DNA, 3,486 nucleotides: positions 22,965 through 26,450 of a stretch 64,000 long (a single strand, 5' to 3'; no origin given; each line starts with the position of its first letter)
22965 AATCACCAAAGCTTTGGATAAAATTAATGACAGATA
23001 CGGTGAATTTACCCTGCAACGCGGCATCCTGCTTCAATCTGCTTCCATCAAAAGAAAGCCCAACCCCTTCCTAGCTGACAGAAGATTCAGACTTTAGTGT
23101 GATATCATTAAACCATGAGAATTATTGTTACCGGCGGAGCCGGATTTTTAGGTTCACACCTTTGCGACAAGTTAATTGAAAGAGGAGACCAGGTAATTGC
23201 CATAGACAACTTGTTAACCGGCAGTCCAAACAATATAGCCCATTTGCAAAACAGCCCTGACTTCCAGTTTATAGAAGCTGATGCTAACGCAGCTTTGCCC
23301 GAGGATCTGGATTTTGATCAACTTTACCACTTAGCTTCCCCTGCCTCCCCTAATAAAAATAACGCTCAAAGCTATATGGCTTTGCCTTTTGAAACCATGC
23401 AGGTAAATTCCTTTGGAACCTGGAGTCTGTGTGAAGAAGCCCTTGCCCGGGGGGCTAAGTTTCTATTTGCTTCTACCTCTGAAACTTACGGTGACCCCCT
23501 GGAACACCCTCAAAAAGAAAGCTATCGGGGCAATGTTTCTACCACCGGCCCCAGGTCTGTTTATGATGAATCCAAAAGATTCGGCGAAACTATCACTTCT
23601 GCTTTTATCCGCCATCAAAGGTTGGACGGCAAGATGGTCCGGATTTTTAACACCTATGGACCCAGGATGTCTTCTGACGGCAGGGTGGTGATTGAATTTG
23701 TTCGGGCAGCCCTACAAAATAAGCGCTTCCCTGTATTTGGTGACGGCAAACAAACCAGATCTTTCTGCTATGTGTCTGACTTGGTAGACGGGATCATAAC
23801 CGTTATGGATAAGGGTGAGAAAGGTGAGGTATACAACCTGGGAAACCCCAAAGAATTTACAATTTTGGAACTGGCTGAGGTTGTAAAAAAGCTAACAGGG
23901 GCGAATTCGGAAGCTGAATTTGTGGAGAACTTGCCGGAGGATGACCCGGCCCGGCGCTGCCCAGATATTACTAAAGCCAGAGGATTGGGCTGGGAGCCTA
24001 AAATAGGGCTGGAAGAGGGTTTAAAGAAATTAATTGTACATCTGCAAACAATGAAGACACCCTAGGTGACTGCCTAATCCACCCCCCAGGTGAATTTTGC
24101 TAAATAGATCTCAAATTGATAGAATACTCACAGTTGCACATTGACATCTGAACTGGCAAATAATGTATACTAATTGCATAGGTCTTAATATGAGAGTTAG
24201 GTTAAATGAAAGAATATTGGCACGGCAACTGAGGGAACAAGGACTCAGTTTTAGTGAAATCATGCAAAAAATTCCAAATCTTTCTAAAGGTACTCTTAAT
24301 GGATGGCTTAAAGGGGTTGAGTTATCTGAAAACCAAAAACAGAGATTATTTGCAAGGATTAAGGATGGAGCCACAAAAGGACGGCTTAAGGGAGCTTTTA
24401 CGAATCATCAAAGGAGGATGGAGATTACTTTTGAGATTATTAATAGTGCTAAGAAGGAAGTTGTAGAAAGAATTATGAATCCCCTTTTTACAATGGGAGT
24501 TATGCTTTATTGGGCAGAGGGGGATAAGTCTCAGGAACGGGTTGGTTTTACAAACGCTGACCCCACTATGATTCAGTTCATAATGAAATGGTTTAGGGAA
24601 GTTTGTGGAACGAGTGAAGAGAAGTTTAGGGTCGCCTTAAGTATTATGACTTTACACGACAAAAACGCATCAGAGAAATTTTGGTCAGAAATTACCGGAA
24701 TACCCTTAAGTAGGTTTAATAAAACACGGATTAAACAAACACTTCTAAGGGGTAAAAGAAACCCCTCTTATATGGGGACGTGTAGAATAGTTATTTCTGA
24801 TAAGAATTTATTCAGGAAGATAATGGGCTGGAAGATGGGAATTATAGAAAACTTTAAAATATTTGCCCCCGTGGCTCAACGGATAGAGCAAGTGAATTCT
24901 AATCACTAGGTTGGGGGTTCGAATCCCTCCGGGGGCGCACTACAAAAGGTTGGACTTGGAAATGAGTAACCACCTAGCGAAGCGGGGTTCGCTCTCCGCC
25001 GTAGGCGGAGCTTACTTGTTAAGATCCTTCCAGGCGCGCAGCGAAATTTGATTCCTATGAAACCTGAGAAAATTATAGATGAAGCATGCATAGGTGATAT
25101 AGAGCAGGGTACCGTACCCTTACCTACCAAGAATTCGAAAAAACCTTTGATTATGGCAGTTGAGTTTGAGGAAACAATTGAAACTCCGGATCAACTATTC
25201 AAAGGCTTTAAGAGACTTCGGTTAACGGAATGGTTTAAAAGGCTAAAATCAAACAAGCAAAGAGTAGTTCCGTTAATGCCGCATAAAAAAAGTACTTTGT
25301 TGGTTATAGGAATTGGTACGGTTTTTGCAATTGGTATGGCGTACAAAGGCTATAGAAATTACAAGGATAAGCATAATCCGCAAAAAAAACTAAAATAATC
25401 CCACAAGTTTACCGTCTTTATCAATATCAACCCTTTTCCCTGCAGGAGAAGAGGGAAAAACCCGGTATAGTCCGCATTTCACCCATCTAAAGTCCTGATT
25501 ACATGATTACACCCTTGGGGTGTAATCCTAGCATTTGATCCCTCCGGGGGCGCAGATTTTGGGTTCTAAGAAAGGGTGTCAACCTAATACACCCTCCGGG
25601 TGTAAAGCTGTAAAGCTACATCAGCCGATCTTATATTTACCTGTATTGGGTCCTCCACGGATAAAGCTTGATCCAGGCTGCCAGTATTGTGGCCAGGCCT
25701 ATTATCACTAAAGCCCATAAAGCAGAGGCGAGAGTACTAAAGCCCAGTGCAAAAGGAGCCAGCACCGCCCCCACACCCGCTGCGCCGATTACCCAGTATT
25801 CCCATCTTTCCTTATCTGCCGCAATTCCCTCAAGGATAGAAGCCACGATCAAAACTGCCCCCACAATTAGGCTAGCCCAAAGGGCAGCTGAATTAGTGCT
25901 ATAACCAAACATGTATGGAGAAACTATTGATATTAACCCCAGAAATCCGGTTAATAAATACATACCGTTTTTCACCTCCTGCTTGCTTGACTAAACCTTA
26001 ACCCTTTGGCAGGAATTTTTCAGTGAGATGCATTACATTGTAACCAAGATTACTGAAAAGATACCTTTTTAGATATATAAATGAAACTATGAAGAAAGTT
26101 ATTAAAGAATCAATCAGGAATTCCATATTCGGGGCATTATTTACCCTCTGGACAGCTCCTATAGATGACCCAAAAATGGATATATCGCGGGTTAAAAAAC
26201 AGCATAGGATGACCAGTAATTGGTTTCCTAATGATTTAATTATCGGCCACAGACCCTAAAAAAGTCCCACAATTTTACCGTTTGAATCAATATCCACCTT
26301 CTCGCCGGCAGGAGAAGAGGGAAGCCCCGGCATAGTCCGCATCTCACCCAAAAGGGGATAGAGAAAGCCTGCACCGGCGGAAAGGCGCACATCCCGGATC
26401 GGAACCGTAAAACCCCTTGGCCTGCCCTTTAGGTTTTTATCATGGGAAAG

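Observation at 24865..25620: tRNA-Arg(TCT)-associated islet bounded by a 17-bp direct repeat of the tRNA 3' end and holding a duplicated fhs 3' fragment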

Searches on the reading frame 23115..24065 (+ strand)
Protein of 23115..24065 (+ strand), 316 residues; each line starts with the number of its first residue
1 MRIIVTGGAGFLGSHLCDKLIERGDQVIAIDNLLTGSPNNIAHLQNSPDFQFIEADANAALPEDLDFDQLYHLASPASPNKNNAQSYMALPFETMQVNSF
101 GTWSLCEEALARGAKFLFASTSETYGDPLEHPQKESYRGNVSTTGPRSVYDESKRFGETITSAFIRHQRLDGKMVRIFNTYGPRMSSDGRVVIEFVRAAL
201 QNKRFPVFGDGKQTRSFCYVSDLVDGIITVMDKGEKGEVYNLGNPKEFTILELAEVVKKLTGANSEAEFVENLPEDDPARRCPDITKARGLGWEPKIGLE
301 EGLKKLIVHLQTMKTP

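Call 7: search_protein_families(library=pfam, proteins=[window:23115-24065:+], max_evalue=0.1)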
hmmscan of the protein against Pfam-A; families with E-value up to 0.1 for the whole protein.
window:23115-24065:+ (316 aa): 8 families
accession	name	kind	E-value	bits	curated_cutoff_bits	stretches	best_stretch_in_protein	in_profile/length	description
PF01370.27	Epimerase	-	4.2e-52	177.4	20.9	1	3-243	1-240/240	NAD dependent epimerase/dehydratase family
PF16363.11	GDP_Man_Dehyd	-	7e-46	157.6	27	1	4-305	1-331/332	GDP-mannose 4,6 dehydratase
PF04321.23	RmlD_sub_bind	-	1.5e-15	57.5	27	1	1-271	1-242/287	RmlD substrate binding domain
PF02719.21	Polysacc_synt_2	-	2.7e-10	40.3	20.2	1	146-267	134-253/293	Polysaccharide biosynthesis protein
PF01073.25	3Beta_HSD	-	4.9e-09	36.1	22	1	4-228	1-226/280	3-beta hydroxysteroid dehydrogenase/isomerase family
PF07993.18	NAD_binding_4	-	3.1e-05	23.7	20.1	1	5-27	1-23/258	Male sterility protein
PF00106.31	adh_short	-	0.00086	19.3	26.6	1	3-58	3-59/195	short chain dehydrogenase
PF08659.16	KR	-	0.073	13.4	22.6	0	3-30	3-30/180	KR domain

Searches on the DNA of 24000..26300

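Call 108: search_rna_families(source=window, start=24000, end=26300, threshold=evalue, max_evalue=1)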
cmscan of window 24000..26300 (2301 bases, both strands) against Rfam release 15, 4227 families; matches with E-value up to 1: 3.
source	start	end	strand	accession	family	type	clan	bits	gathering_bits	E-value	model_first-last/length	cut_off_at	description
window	24865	24937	+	RF00005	tRNA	Gene; tRNA;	CL00001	67.5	29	5.3e-14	1-71/71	no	tRNA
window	24865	24938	-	RF04354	Plastid-ycf2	Cis-reg;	-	27.4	65.7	0.0064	1-75/75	no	Plastid-ycf2 5UTR RNA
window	24661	24800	+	RF00125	IS128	Gene; sRNA;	-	18.5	80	0.86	1-209/209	no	IS128 RNA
